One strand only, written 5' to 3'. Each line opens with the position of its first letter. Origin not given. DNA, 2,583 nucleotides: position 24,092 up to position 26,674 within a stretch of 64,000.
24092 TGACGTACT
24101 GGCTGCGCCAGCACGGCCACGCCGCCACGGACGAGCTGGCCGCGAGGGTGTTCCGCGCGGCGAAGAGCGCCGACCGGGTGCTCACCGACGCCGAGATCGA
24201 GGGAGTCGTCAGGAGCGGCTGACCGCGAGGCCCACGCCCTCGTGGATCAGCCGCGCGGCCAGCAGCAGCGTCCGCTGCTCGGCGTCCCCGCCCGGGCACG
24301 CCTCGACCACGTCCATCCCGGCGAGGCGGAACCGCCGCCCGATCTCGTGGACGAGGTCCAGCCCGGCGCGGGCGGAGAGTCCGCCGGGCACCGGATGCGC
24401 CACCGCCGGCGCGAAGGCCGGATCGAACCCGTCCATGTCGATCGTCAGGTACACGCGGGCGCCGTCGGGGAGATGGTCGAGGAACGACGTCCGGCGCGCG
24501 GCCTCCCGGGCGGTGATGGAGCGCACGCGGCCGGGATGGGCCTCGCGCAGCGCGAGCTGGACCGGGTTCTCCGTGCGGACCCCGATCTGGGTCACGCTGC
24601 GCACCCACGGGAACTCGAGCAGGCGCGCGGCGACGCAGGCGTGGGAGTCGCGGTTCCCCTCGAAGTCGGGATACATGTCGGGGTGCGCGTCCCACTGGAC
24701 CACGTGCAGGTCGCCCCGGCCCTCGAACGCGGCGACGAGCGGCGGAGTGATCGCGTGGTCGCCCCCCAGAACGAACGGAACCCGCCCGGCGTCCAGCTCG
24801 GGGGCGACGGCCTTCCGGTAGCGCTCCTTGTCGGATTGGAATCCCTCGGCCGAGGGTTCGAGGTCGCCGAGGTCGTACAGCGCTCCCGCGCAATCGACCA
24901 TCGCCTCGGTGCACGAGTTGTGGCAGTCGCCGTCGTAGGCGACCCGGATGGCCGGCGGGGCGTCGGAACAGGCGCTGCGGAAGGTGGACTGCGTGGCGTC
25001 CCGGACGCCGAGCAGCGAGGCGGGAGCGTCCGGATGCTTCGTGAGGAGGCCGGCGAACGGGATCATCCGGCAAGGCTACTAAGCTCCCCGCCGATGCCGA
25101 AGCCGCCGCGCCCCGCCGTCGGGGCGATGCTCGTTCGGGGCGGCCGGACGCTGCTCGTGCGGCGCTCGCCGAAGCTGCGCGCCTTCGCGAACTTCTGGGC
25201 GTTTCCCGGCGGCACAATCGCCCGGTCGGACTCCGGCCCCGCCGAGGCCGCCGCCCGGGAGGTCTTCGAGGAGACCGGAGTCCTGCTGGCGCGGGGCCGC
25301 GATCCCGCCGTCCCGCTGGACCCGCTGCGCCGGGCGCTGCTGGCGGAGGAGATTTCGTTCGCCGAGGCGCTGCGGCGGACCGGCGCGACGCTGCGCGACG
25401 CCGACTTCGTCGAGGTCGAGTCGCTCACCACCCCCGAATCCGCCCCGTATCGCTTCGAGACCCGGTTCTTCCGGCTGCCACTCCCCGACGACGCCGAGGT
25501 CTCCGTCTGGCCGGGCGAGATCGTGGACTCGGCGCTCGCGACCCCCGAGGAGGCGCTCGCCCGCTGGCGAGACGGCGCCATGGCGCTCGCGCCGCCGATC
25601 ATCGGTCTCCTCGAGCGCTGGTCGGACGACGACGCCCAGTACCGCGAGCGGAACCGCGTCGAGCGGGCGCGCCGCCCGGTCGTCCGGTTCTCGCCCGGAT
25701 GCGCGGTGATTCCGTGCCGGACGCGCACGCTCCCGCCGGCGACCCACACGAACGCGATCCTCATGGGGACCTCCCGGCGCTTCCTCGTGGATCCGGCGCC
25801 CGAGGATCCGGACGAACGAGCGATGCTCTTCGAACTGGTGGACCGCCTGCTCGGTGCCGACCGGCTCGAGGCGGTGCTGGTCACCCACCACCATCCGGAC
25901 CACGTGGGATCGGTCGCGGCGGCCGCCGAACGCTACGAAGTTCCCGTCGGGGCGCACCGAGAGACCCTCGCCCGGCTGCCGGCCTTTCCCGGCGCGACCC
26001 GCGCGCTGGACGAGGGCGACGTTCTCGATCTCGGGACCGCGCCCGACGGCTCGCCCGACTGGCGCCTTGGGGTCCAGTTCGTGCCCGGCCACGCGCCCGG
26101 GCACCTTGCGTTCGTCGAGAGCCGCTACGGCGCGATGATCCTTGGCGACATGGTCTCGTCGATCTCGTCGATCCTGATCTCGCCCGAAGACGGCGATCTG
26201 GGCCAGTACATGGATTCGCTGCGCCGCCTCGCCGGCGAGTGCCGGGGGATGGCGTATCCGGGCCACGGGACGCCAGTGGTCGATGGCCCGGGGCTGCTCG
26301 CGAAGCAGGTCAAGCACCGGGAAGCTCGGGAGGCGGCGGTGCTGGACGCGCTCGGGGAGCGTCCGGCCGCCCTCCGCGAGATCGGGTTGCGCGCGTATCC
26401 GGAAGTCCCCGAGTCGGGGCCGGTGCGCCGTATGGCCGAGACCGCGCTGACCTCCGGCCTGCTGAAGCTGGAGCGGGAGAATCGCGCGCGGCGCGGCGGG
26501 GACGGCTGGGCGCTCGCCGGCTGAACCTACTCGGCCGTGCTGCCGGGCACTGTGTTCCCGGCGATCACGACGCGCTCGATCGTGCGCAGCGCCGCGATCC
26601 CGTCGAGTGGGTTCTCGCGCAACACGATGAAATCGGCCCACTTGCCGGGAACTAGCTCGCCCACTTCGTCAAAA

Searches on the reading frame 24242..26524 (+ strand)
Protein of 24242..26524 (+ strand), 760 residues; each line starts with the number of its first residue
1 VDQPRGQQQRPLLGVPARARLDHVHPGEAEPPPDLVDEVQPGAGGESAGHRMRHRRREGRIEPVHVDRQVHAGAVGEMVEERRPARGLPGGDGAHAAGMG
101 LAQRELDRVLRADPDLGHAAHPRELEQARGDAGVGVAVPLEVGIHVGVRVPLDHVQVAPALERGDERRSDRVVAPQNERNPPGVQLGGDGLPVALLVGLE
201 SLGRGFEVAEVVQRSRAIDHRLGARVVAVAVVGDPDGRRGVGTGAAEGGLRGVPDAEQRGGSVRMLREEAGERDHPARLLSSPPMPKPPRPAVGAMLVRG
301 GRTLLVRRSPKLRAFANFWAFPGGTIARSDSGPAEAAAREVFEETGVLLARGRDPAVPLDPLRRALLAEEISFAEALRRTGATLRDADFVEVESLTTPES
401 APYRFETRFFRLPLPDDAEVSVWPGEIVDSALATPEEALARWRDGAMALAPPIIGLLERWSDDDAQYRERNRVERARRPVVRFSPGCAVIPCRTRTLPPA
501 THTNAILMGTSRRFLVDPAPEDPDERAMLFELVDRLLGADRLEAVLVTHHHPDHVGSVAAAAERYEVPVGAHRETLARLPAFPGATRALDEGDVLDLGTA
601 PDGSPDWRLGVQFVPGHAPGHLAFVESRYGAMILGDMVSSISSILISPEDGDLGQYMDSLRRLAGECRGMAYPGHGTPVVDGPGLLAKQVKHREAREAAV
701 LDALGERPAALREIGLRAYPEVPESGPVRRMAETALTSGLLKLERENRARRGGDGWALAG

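Call 67: search_protein_families(library=pfam, proteins=[window:24242-26524:+], max_evalue=0.00001)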
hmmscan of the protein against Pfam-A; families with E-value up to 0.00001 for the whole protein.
window:24242-26524:+ (760 aa): 3 families
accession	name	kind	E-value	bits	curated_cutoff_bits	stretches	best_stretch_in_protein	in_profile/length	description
PF00753.33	Lactamase_B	-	4e-21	76.3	22.7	1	501-675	4-196/196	Metallo-beta-lactamase superfamily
PF00293.34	NUDIX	-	1.9e-12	47.8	21.1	1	289-348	2-65/134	NUDIX domain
PF12706.13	Lactamase_B_2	-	7.7e-07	29.3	27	1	512-586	1-77/200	Beta-lactamase superfamily domain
